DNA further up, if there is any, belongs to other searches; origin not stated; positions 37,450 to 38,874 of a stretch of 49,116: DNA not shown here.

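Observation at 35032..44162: Seven-gene, translationally coupled cassette: candidate polyprenyl-phosphate-sugar modification and extracytoplasmic glycosylation system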

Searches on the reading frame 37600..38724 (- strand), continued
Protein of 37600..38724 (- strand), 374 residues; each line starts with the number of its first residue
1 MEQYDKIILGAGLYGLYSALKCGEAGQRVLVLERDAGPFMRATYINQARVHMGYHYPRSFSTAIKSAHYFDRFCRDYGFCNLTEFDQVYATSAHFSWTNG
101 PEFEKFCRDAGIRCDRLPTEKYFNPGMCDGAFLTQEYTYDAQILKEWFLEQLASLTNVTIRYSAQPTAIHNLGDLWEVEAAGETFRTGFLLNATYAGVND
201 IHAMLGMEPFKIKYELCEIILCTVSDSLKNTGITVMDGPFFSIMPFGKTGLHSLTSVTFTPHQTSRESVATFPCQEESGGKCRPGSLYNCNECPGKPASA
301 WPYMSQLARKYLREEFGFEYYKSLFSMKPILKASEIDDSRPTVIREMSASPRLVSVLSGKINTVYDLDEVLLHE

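Call 55: predict_structure(alignment_id=A3)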
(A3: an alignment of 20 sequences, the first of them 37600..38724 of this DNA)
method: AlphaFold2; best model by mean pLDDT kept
length: 374 residues; sequences in the alignment: 20
mean_pLDDT: 80.7   pTM: 0.82
mean pLDDT of the five models: 80.7, 78.0, 76.9, 73.3, 70.1
residues with pLDDT >= 90: 105; 70-90: 188; 50-70: 76; < 50: 5
segments of 3 or more residues with pLDDT < 50: none
pLDDT, mean of each block of 10 residues (from residue 1): 92 89 96 79 54 54 68 72 74 75 81 86 90 77 84 96 92 95 95 87 91 83 87 77 81 74 79 73 62 76 89 89 81 64 82 84 80 68
secondary structure, 60 per line:
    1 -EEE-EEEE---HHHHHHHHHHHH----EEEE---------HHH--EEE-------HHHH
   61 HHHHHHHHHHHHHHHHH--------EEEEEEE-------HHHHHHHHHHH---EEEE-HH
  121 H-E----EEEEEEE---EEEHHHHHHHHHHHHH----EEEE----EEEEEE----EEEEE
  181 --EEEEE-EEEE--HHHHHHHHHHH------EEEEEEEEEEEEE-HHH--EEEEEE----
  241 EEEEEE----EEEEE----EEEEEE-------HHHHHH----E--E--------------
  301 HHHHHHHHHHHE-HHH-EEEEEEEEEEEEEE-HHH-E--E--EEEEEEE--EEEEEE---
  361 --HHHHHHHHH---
elements in order: E2-4 E6-9 H13-24 E29-32 E47-49 H57-77 E86-92 H100-110 E114-117 E128-134 E138-140 H141-153 E158-161 E166-171 E176-180 E183-187 E189-192 H195-205 E212-224 E231-236 E241-246 E251-255 E260-265 H273-278 H301-311 E318-331 E343-349 E352-357 H363-371

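Call 60: fold_search(model_id=the predicted structure, library=pdb)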
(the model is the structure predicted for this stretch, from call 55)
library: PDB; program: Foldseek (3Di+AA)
matches with E <= 10: 1969; with E <= 0.001: 1324
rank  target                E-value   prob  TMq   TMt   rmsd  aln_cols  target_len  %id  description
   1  4ysh_B                1.2e-17  1.00  0.69  0.70   5.4       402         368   13  Crystal structure of glycine oxidase from Geobacillus kaustophilus (released 2016-03-23)
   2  9u3e_A                1.2e-17  1.00  0.69  0.68   5.0       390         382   12  Monomeric sarcosine oxidase from Bacillus sp. (SoxB) Y254A mutant (released 2025-09-24)
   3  4ysh_A                2.1e-17  1.00  0.65  0.66   6.1       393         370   13  Crystal structure of glycine oxidase from Geobacillus kaustophilus (released 2016-03-23)
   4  6p9d                  4.0e-17  1.00  0.68  0.68   5.8       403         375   15  Crystal Structure of Pseudomonas aeruginosa D-Arginine Dehydrogenase Y249F variant with FAD - Yellow fraction (released 2020-06-17)
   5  9u3c_B                4.5e-17  1.00  0.67  0.65   5.3       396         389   11  Monomeric sarcosine oxidase from Bacillus sp. (SoxB) complexed with L-Proline (released 2025-09-24)
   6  9u3b_A                5.1e-17  1.00  0.70  0.68   5.0       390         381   12  Monomeric sarcosine oxidase from Bacillus sp. (SoxB) complexed with L-Thioproline (released 2025-09-24)
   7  3m12_B                5.7e-17  1.00  0.67  0.65   5.4       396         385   11  Crystal Structure of the Lys265Arg phosphate-crytsallized mutant of monomeric sarcosine oxidase (released 2010-04-21)
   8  9u3f_A                6.4e-17  1.00  0.69  0.68   5.0       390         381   12  Monomeric sarcosine oxidase from Bacillus sp. (SoxB) Y254G mutant (released 2025-09-24)
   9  2gb0_B                8.1e-17  1.00  0.70  0.68   5.0       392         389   11  Monomeric sarcosine oxidase: structure of a covalently flavinylated amine oxidizing enzyme (released 2006-03-21)
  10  9u3c_A                8.1e-17  1.00  0.68  0.67   5.5       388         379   12  Monomeric sarcosine oxidase from Bacillus sp. (SoxB) complexed with L-Proline (released 2025-09-24)
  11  3bhf_A                1.1e-16  1.00  0.68  0.67   5.2       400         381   12  Crystal structure of R49K mutant of Monomeric Sarcosine Oxidase crystallized in PEG as precipitant (released 2008-02-26)
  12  2qcu_A                1.4e-16  1.00  0.70  0.54   5.3       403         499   14  Crystal structure of Glycerol-3-phosphate Dehydrogenase from Escherichia coli (released 2008-04-15)
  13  3m0o_A                1.4e-16  1.00  0.67  0.65   6.3       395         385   13  Crystal Structure of the Lys265Met mutant of monomeric sarcosine oxidase (released 2010-04-21)
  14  2r45_A                1.5e-16  1.00  0.73  0.57   4.7       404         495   14  Crystal structure of Escherichia coli Glycerol-3-phosphate Dehydrogenase in complex with 2-phospho-d-glyceric acid (released 2008-04-15)
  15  2q6u                  1.5e-16  1.00  0.68  0.67   5.1       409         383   15  SeMet-substituted form of NikD (released 2007-07-31)
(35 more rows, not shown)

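Call 75: search_protein_families(library=pfam, proteins=[L053:1191-3458:+, L053:3477-5075:+, L053:7379-9970:+, L053:14901-15275:+, L040:6889-8397:+, L040:8394-9788:+, L040:15402-17150:+, L087:4251-5930:+, L087:7629-9578:+, L073:12126-14207:+], max_evalue=0.01)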
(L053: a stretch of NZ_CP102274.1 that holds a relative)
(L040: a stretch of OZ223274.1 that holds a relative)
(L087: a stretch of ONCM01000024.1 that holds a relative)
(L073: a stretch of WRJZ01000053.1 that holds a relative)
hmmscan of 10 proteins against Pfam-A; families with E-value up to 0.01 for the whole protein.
L053:1191-3458:+ (755 aa): 7 families
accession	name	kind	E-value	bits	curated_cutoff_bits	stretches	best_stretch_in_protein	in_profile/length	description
PF00535.33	Glycos_transf_2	-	6.5e-29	101.5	23.3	1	42-176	1-132/168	Glycosyl transferase family 2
PF00534.26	Glycos_transf_1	-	6.1e-23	81.7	26.4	1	488-617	13-146/172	Glycosyl transferases group 1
PF13692.12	Glyco_trans_1_4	-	2.6e-21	76.8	27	1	490-612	1-125/142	Glycosyl transferases group 1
PF10111.15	Glyco_tranf_2_2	-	4e-13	49.9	27.3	1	43-216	2-201/276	Glycosyltransferase like family 2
PF13641.12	Glyco_tranf_2_3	-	1.2e-06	29.2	27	1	38-141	1-110/230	Glycosyltransferase like family 2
PF20706.3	GT4-conflict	-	7.3e-06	25.6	26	1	551-610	268-327/385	Family 4 Glycosyltransferase in conflict systems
PF13439.12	Glyco_transf_4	-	1.2e-05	25.9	28.5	1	310-468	1-169/170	Glycosyltransferase Family 4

L053:3477-5075:+ (532 aa): 1 family
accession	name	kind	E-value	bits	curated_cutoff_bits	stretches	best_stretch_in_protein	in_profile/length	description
PF05050.19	Methyltransf_21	-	5.3e-10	40.1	22.7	1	135-273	1-161/173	Methyltransferase FkbM domain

L053:7379-9970:+ (863 aa): 0 families

L053:14901-15275:+ (124 aa): 0 families

L040:6889-8397:+ (502 aa): 2 families
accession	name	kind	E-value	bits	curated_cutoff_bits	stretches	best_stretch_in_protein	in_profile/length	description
PF01943.22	Polysacc_synt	-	2.9e-12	47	28.2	1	19-289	16-273/274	Polysaccharide biosynthesis protein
PF13440.11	Polysacc_synt_3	-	2e-07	31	23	1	33-334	6-285/293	Polysaccharide biosynthesis protein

L040:8394-9788:+ (464 aa): 4 families
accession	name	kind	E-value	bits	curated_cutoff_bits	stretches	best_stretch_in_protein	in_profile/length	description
PF04432.18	FrhB_FdhB_C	-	4e-29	101.9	23.3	1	180-345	3-146/150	Coenzyme F420 hydrogenase/dehydrogenase, beta subunit C terminus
PF04422.18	FrhB_FdhB_N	-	9.9e-18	64.5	22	1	95-171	2-77/78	Coenzyme F420 hydrogenase/dehydrogenase, beta subunit N-term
PF14697.11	Fer4_21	-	0.00072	20.1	35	1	10-61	2-53/59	4Fe-4S dicluster domain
PF12838.12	Fer4_7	-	0.0078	17.1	27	0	16-59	2-48/52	4Fe-4S dicluster domain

L040:15402-17150:+ (582 aa): 0 families

L087:4251-5930:+ (559 aa): 1 family
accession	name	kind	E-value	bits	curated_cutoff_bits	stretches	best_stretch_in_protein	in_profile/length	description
PF03571.21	Peptidase_M49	-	7.3e-20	71.3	21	1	169-390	89-306/548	Peptidase family M49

L087:7629-9578:+ (649 aa): 1 family
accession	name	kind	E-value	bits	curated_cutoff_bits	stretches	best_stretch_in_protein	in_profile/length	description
PF02493.26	MORN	-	1.1e-07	31.8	22.5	1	612-632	1-21/23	MORN repeat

L073:12126-14207:+ (693 aa): 0 families

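Call 83: search_protein_families(library=pfam, proteins=[L083:8126-8863:+, L083:8860-9993:+, L076:8919-9671:+, L076:9684-10790:+, L080:12082-12804:+, L080:12801-13706:+, L037:9202-9987:+, L037:12048-12959:+, L077:8255-9373:+, L080:9613-9984:+], max_evalue=0.001)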
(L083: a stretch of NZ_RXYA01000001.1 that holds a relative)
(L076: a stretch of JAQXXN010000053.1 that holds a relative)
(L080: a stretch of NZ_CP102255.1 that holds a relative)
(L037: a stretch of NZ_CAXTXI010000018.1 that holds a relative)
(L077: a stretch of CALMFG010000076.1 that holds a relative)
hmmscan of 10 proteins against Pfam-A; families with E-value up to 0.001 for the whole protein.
L083:8126-8863:+ (245 aa): 1 family
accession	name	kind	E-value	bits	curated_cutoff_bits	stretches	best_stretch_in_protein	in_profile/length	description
PF00535.33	Glycos_transf_2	-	1.1e-16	61.6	23.3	1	8-172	5-166/168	Glycosyl transferase family 2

L083:8860-9993:+ (377 aa): 4 families
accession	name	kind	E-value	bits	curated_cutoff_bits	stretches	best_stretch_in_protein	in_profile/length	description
PF01041.23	DegT_DnrJ_EryC1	-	1.6e-103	347.2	19.8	1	28-367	9-359/360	DegT/DnrJ/EryC1/StrS aminotransferase family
PF00155.27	Aminotran_1_2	-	2.8e-07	30.5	19.7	1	45-169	44-191/361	Aminotransferase class I and II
PF01053.26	Cys_Met_Meta_PP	-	2.8e-05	23.3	27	1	44-217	53-225/381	Cys/Met metabolism PLP-dependent enzyme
PF00266.25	Aminotran_5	-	7.8e-05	22.2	21.5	1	46-169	46-181/371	Aminotransferase class-V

L076:8919-9671:+ (250 aa): 2 families
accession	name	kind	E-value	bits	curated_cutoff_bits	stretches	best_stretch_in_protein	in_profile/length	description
PF00535.33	Glycos_transf_2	-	3.2e-19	69.9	23.3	1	10-177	2-166/168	Glycosyl transferase family 2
PF13641.12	Glyco_tranf_2_3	-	0.00057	20.4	27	1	15-135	10-131/230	Glycosyltransferase like family 2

L076:9684-10790:+ (368 aa): 3 families
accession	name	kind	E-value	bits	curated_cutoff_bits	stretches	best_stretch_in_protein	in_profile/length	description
PF01041.23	DegT_DnrJ_EryC1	-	2.2e-115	386.2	19.8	1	18-361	5-358/360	DegT/DnrJ/EryC1/StrS aminotransferase family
PF00155.27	Aminotran_1_2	-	1.5e-06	28.1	19.7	1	40-165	45-192/361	Aminotransferase class I and II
PF00266.25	Aminotran_5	-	0.00022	20.7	21.5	1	58-164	67-181/371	Aminotransferase class-V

L080:12082-12804:+ (240 aa): 1 family
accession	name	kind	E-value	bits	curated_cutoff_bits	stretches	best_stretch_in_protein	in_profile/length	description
PF00535.33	Glycos_transf_2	-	1.7e-22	80.6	23.3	1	5-169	2-164/168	Glycosyl transferase family 2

L080:12801-13706:+ (301 aa): 3 families
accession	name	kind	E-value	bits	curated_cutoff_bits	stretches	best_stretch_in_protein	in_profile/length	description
PF01408.29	GFO_IDH_MocA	-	3.5e-18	66.9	24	1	2-110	2-119/120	Oxidoreductase family, NAD-binding Rossmann fold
PF22725.1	GFO_IDH_MocA_C3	-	6.8e-05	23.3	27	1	128-225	12-123/124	GFO/IDH/MocA C-terminal domain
PF02894.22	GFO_IDH_MocA_C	-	6.9e-05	23.2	22.9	1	154-233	45-135/218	Oxidoreductase family, C-terminal alpha/beta domain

L037:9202-9987:+ (261 aa): 1 family
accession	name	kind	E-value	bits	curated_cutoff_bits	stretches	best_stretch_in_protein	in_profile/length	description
PF00535.33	Glycos_transf_2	-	1.3e-22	81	23.3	1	26-195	2-167/168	Glycosyl transferase family 2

L037:12048-12959:+ (303 aa): 3 families
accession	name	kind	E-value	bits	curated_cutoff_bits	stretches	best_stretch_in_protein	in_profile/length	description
PF01408.29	GFO_IDH_MocA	-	1.4e-18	68.1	24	1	2-112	2-119/120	Oxidoreductase family, NAD-binding Rossmann fold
PF22725.1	GFO_IDH_MocA_C3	-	0.00013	22.4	27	1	149-226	41-123/124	GFO/IDH/MocA C-terminal domain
PF02894.22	GFO_IDH_MocA_C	-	0.00089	19.5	22.9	0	151-280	40-173/218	Oxidoreductase family, C-terminal alpha/beta domain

L077:8255-9373:+ (372 aa): 5 families
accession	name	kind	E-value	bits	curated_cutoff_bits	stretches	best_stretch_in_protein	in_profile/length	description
PF00534.26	Glycos_transf_1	-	2.6e-24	86.1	26.4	1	187-345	3-168/172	Glycosyl transferases group 1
PF13692.12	Glyco_trans_1_4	-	8.5e-23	81.6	27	1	199-335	2-142/142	Glycosyl transferases group 1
PF13439.12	Glyco_transf_4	-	1.5e-08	35.3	28.5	1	30-164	20-160/170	Glycosyltransferase Family 4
PF13579.12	Glyco_trans_4_4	-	3.4e-06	27.9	29.7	1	66-166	53-155/158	Glycosyl transferase 4-like domain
PF20706.3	GT4-conflict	-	0.00036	20.1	26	1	201-316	200-327/385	Family 4 Glycosyltransferase in conflict systems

L080:9613-9984:+ (123 aa): 0 families

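Call 84: search_protein_families(library=pfam, proteins=[L076:6207-6830:+, L076:10835-12619:+, L076:12774-14312:+, L083:6292-7089:+, L083:7092-8129:+, L083:12111-12923:+, L083:13188-14195:+, L083:14295-15326:+, L037:7968-9221:+, L037:13936-15333:+], max_evalue=0.001)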
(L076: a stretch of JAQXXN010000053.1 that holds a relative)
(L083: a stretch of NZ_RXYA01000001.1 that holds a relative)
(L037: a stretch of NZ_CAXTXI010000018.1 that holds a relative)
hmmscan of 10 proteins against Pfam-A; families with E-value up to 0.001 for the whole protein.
L076:6207-6830:+ (207 aa): 3 families
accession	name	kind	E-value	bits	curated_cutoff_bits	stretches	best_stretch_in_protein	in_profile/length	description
PF00149.33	Metallophos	-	2.8e-10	41.4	21.5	1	11-178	1-190/191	Calcineurin-like phosphoesterase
PF12850.12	Metallophos_2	-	7.7e-10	39.4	27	1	11-196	1-131/154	Calcineurin-like phosphoesterase superfamily domain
PF14582.11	Metallophos_3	-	1.1e-05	25.4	28.2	1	83-196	123-235/259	Metallophosphoesterase, calcineurin superfamily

L076:10835-12619:+ (594 aa): 4 families
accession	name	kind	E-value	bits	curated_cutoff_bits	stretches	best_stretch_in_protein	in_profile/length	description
PF00015.26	MCPsignal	-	6.8e-37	127.4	34.6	1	408-558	7-171/172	Methyl-accepting chemotaxis protein (MCP) signalling domain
PF12729.13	4HB_MCP_1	-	3.2e-08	33.8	27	1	34-205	1-170/181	Four helix bundle sensory module for signal transduction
PF18947.5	HAMP_2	-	1.5e-05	25.3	24.3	0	297-339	26-66/67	HAMP domain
PF00672.30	HAMP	-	0.0003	21.5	25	0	242-277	3-37/53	HAMP domain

L076:12774-14312:+ (512 aa): 3 families
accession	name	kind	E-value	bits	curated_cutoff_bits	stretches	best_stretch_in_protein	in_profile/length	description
PF06415.18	iPGM_N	-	3.4e-92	308.3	27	1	82-296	1-216/217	BPG-independent PGAM N-terminus (iPGM_N)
PF01676.23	Metalloenzyme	-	1.8e-84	283.6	24.3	1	4-498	1-251/252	Metalloenzyme superfamily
PF01663.27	Phosphodiest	-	1.5e-06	28.5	23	1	383-446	157-222/342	Type I phosphodiesterase / nucleotide pyrophosphatase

L083:6292-7089:+ (265 aa): 1 family
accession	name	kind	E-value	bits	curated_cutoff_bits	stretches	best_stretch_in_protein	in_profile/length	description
PF01048.26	PNP_UDP_1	-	1.9e-41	142.4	25.1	1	20-260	1-232/233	Phosphorylase superfamily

L083:7092-8129:+ (345 aa): 1 family
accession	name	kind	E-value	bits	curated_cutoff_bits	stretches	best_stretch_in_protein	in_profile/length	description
PF01008.23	IF-2B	-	4.3e-91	305.5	22.4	1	43-332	2-280/280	Initiation factor 2 subunit family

L083:12111-12923:+ (270 aa): 1 family
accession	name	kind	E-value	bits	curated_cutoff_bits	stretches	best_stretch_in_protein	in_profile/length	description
PF01261.30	AP_endonuc_2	-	1.8e-23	84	31.1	1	20-233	2-230/249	Xylose isomerase-like TIM barrel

L083:13188-14195:+ (335 aa): 1 family
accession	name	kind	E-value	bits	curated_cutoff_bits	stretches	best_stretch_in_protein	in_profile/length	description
PF01497.23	Peripla_BP_2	-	1.3e-35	123.3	27.5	1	84-299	1-230/235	Periplasmic binding protein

L083:14295-15326:+ (343 aa): 1 family
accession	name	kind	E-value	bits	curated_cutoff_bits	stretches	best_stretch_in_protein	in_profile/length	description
PF01032.23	FecCD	-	3e-94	316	26.5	1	18-337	3-311/311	FecCD transport family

L037:7968-9221:+ (417 aa): 1 family
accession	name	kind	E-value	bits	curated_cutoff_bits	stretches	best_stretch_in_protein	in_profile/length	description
PF14264.12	Glucos_trans_II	-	1.7e-17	64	30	1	2-216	76-293/317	Glucosyl transferase GtrII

L037:13936-15333:+ (465 aa): 1 family
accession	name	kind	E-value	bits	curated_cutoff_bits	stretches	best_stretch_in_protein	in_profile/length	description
PF03559.20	Hexose_dehydrat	-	4.8e-125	415.1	25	2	23-224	1-203/203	NDP-hexose 2,3-dehydratase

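Call 85: search_dna_similar(query=window:37600-38724:-, collection=phages, mode=protein, max_rows=10)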
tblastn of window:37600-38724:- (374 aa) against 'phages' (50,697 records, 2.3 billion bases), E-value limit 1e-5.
Records with a match: 1; places in all: 1; records where one place covers at least 80% of the query: 0.
Best place of each record, by identity: 60-80% 1.
By first word of the organism name: Bacteriophage 1.
By host as written in the record: - 1.
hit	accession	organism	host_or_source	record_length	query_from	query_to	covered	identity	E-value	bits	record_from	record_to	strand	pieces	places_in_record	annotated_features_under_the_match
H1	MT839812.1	Bacteriophage sp.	human fecal samples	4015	4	223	59%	76.4%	3e-103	336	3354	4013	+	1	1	record has no annotation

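Call 86: search_dna_similar(query=window:37600-38724:-, collection=plasmids, mode=protein, max_rows=10)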
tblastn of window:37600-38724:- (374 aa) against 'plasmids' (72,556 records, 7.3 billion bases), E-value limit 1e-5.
Records with a match: 12; places in all: 12; records where one place covers at least 80% of the query: 12.
Best place of each record, by identity: <60% 12.
By first word of the organism name: Cereibacter 3; Mesorhizobium 2; Azospirillum 1; Sagittula 1; Psychrobacter 1; Roseobacter 1; Sphingomonas 1; Rhodobacter 1; Ruegeria 1.
By predicted mobility (MOB-suite, as given by PLSDB): non-mobilizable 10; mobilizable 2.
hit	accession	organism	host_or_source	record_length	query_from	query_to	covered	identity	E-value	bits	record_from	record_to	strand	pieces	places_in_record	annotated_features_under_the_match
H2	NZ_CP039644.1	Azospirillum sp. TSA2s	Soil,rice paddy soil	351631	28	371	92%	36.6%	2e-52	194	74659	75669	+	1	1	FAD-dependent oxidoreductase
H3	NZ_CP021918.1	Sagittula sp. P11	cell culture,sulfidic waters (60 m) ...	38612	27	367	91%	32.3%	3e-46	176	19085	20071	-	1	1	FAD-dependent oxidoreductase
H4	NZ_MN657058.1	Psychrobacter sp.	-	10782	26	367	91%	32.0%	8e-46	175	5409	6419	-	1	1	FAD-dependent oxidoreductase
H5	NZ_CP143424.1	Roseobacter litoralis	Fucus vesiculosus var. spiralis,cell ...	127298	28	371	92%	31.3%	2e-44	171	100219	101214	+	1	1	FAD-dependent oxidoreductase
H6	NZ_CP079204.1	Sphingomonas sanguinis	cell culture,morning glory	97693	28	371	92%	31.2%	6e-46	175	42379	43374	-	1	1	FAD-dependent oxidoreductase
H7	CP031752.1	Cereibacter sphaeroides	cell culture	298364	28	367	91%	31.4%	9e-42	163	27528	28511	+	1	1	FAD-binding oxidoreductase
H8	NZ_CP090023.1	Cereibacter azotoformans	cell culture,Aquaculture sediment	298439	28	367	91%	31.4%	9e-42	163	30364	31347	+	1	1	FAD-dependent oxidoreductase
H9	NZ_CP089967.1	Cereibacter azotoformans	Owen's River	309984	28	367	91%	31.4%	1e-41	163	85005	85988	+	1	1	FAD-dependent oxidoreductase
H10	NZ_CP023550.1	Rhodobacter sp. CZR27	cell culture,paddy soil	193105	28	367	91%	29.4%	7e-40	157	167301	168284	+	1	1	FAD-dependent oxidoreductase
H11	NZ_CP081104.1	Ruegeria conchae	-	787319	29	367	91%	29.1%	1e-39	157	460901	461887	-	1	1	FAD-dependent oxidoreductase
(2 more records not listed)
